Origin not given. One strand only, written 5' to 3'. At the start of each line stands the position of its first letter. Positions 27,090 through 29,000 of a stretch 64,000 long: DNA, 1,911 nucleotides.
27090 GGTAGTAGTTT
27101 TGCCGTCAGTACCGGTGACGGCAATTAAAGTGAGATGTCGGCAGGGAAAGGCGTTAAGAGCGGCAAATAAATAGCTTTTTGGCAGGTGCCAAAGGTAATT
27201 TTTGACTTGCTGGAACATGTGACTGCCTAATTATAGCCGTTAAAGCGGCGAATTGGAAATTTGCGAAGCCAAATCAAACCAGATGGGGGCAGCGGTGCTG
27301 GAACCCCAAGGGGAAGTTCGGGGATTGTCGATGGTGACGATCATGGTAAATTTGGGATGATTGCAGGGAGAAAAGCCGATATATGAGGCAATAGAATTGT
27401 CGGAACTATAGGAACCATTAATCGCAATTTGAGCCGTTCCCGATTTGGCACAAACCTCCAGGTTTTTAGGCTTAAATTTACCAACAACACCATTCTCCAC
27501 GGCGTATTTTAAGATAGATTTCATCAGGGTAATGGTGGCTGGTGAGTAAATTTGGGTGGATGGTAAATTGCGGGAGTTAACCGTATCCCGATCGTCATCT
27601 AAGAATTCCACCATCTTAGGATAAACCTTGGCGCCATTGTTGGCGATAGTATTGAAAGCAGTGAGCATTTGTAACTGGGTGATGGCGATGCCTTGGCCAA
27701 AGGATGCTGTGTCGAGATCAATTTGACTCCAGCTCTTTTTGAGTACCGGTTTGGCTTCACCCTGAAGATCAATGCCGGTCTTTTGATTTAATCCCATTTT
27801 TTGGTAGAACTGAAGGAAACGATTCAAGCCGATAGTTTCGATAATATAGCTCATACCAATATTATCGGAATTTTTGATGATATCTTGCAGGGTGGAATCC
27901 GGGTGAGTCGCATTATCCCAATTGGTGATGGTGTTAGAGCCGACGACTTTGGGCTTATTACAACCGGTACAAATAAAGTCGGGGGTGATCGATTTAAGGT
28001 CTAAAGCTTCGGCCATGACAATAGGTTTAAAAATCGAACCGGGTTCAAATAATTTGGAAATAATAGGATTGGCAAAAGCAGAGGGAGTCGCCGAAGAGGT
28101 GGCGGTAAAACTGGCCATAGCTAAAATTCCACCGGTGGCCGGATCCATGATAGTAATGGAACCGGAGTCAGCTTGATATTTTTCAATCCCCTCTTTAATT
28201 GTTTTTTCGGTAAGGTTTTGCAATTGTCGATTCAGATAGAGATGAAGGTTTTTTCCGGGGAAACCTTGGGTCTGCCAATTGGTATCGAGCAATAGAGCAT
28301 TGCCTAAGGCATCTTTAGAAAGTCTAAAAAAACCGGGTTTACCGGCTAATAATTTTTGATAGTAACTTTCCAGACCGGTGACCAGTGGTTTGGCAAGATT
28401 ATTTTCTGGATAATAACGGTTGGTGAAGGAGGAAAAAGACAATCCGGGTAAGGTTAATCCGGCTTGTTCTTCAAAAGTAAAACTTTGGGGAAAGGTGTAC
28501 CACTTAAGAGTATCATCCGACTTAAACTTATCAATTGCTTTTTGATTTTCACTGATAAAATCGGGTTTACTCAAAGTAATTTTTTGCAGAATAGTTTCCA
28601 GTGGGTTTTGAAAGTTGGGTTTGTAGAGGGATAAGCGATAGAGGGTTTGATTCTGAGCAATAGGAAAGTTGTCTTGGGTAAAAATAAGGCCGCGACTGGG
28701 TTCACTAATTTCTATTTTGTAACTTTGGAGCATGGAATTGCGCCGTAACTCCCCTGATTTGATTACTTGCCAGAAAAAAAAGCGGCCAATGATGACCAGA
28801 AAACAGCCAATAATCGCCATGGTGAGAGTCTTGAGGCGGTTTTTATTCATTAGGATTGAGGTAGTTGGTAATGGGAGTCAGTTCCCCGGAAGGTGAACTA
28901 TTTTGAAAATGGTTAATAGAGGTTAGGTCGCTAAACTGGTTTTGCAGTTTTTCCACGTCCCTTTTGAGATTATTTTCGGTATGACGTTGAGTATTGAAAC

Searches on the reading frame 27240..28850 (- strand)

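Call 55: search_protein_families(library=pfam, proteins=[window:27240-28850:-], max_evalue=0.0001)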
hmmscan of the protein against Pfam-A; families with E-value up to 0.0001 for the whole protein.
window:27240-28850:- (536 aa): 2 families
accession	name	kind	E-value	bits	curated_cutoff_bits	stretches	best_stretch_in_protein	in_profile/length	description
PF00905.27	Transpeptidase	-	5.2e-57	193.8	22.1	1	230-524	1-294/299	Penicillin binding protein transpeptidase domain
PF03717.20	PBP_dimer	-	5.6e-09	37.1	24.4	1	50-156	3-119/180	Penicillin-binding Protein dimerisation domain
